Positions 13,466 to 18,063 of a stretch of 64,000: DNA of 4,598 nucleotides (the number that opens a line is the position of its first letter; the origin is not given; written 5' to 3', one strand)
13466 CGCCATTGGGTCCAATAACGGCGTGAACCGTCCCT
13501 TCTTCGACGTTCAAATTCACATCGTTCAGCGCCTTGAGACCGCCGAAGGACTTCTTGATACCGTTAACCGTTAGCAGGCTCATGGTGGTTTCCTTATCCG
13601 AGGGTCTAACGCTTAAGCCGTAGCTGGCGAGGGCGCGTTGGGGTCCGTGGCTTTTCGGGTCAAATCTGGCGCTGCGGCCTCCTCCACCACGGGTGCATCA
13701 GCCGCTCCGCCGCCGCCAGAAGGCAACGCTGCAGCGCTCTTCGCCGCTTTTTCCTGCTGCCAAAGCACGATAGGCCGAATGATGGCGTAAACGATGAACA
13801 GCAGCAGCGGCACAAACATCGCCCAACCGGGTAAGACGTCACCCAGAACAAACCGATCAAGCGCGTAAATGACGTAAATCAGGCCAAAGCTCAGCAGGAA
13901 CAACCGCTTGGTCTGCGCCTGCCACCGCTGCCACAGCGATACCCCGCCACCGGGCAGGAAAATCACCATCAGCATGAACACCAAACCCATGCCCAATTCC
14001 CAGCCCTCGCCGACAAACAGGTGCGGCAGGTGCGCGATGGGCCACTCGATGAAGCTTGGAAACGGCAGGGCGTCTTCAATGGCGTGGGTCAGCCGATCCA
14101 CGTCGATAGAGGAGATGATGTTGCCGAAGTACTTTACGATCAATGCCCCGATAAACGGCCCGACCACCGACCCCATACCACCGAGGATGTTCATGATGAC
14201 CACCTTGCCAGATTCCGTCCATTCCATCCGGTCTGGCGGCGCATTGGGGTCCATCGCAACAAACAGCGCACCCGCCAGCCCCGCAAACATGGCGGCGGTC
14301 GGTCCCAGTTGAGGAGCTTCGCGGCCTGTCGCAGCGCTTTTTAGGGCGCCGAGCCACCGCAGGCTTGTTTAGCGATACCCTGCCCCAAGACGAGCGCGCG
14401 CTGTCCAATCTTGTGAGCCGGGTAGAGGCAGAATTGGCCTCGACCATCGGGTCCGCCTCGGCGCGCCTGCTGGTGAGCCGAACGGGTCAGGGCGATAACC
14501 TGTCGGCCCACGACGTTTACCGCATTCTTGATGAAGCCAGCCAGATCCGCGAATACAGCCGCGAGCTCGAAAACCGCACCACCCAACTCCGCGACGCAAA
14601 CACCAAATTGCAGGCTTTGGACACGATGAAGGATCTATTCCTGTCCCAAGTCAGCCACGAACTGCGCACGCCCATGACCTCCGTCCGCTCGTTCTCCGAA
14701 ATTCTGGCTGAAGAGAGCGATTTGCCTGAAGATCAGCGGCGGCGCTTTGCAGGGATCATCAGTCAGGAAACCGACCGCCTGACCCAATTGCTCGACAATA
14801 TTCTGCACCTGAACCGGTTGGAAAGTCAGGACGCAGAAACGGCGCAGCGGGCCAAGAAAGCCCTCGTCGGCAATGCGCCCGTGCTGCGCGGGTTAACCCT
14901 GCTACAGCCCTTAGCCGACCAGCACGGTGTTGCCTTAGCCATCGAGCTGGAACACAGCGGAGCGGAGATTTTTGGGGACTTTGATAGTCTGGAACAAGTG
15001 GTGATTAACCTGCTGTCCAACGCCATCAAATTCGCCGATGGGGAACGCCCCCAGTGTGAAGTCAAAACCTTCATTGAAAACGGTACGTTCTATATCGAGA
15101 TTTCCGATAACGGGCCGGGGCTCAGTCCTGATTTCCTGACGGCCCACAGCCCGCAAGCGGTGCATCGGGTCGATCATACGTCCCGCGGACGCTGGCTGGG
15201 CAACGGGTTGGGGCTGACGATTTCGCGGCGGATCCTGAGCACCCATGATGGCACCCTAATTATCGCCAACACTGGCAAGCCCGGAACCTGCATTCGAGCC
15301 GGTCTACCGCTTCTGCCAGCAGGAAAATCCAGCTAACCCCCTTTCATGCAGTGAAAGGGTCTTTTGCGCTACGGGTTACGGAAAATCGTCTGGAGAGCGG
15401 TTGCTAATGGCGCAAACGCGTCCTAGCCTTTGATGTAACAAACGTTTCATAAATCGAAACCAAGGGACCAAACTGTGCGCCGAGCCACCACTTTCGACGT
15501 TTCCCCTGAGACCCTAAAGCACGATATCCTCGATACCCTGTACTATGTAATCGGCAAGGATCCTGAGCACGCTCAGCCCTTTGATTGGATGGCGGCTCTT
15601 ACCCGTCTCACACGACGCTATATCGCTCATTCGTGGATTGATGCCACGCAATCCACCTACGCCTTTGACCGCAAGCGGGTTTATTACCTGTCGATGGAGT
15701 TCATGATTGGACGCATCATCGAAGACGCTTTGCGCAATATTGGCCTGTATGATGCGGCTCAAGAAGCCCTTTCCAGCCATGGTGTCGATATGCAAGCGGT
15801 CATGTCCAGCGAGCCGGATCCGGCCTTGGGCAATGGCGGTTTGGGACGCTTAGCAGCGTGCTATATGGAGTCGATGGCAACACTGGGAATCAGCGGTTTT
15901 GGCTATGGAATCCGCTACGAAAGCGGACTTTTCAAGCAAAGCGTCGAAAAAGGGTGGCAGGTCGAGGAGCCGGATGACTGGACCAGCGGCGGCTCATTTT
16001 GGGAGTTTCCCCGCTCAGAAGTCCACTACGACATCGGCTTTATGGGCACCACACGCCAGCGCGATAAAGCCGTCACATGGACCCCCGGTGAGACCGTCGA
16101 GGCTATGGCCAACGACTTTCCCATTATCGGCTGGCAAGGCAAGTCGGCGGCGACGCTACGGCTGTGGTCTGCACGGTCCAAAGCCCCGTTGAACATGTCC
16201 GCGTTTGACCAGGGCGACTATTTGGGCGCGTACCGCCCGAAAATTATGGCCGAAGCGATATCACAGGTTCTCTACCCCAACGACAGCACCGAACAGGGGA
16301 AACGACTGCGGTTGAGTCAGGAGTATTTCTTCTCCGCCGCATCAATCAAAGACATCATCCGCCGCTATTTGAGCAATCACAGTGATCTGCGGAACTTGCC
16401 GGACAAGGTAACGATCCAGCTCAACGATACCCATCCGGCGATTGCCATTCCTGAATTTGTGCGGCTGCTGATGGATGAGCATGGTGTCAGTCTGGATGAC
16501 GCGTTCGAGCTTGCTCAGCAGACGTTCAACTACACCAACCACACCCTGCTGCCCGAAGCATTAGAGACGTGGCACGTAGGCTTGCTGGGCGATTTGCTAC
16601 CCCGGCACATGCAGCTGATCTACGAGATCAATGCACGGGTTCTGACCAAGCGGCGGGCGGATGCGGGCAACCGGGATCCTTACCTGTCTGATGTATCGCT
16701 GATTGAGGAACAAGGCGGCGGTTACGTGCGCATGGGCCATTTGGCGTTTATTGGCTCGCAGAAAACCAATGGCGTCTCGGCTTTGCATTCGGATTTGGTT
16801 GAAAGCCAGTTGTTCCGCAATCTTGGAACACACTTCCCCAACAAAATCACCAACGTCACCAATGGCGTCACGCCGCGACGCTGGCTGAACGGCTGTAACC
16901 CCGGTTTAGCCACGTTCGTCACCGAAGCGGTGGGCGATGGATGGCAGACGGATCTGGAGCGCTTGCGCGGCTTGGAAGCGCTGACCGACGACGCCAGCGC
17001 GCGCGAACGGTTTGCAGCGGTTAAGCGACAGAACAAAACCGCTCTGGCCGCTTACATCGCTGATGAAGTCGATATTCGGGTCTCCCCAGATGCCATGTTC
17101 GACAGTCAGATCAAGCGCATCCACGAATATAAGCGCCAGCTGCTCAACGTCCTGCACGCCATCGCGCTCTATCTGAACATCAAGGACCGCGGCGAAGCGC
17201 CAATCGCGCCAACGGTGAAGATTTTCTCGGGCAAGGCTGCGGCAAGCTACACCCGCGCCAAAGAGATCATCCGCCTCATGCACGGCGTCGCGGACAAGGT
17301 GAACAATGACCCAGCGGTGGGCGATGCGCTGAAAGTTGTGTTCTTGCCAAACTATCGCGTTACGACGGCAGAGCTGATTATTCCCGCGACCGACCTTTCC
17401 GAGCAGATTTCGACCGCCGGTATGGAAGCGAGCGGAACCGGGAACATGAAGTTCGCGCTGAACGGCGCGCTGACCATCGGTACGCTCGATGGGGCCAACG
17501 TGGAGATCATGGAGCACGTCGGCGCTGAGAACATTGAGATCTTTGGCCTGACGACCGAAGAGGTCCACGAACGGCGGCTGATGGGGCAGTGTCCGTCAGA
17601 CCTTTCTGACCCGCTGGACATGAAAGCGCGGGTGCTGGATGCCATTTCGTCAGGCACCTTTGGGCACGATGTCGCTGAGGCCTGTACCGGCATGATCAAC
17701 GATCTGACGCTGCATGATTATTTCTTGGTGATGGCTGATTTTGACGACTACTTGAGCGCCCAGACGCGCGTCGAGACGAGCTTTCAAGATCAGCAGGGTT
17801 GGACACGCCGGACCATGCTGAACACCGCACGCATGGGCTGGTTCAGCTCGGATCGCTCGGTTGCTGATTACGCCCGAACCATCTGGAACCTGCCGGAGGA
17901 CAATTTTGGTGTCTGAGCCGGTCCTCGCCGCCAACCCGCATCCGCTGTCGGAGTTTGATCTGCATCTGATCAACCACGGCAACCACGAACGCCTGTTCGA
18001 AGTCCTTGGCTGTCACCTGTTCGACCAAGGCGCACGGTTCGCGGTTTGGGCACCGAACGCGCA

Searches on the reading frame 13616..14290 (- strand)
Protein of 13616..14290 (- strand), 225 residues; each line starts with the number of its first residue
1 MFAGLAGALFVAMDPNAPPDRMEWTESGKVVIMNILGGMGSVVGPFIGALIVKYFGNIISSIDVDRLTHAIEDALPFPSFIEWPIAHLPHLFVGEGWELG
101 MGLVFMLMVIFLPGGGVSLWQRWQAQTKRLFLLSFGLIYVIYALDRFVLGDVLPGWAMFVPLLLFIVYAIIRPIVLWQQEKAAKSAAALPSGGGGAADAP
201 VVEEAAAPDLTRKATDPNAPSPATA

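Call 83: search_protein_families(library=pfam, proteins=[window:13616-14290:-], max_evalue=0.00001)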
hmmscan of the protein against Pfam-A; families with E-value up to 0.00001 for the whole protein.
window:13616-14290:- (225 aa): 1 family
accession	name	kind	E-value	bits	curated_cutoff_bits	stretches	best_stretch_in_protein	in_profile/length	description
PF02653.21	BPD_transp_2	-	7.2e-09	35.6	26.8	1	1-60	188-248/269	Branched-chain amino acid transport system / permease component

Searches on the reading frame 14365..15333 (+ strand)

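Call 83: search_protein_families(library=pfam, proteins=[window:14365-15333:+], max_evalue=0.00001)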
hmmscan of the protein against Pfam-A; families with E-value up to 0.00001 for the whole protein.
window:14365-15333:+ (323 aa): 2 families
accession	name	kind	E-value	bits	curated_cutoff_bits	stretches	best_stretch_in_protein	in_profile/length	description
PF02518.31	HATPase_c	-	1.2e-18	68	26.4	1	204-316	1-109/111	Histidine kinase-, DNA gyrase B-, and HSP90-like ATPase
PF00512.31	HisKA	-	1.3e-16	60.8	26.9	1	89-154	2-65/66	His Kinase A (phospho-acceptor) domain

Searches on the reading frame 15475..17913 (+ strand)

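Call 83: search_protein_families(library=pfam, proteins=[window:15475-17913:+], max_evalue=0.00001)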
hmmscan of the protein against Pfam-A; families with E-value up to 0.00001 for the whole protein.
window:15475-17913:+ (813 aa): 1 family
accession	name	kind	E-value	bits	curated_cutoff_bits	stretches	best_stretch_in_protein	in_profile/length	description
PF00343.26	Phosphorylase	-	9.3e-294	976.6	27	1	100-806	2-713/713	Carbohydrate phosphorylase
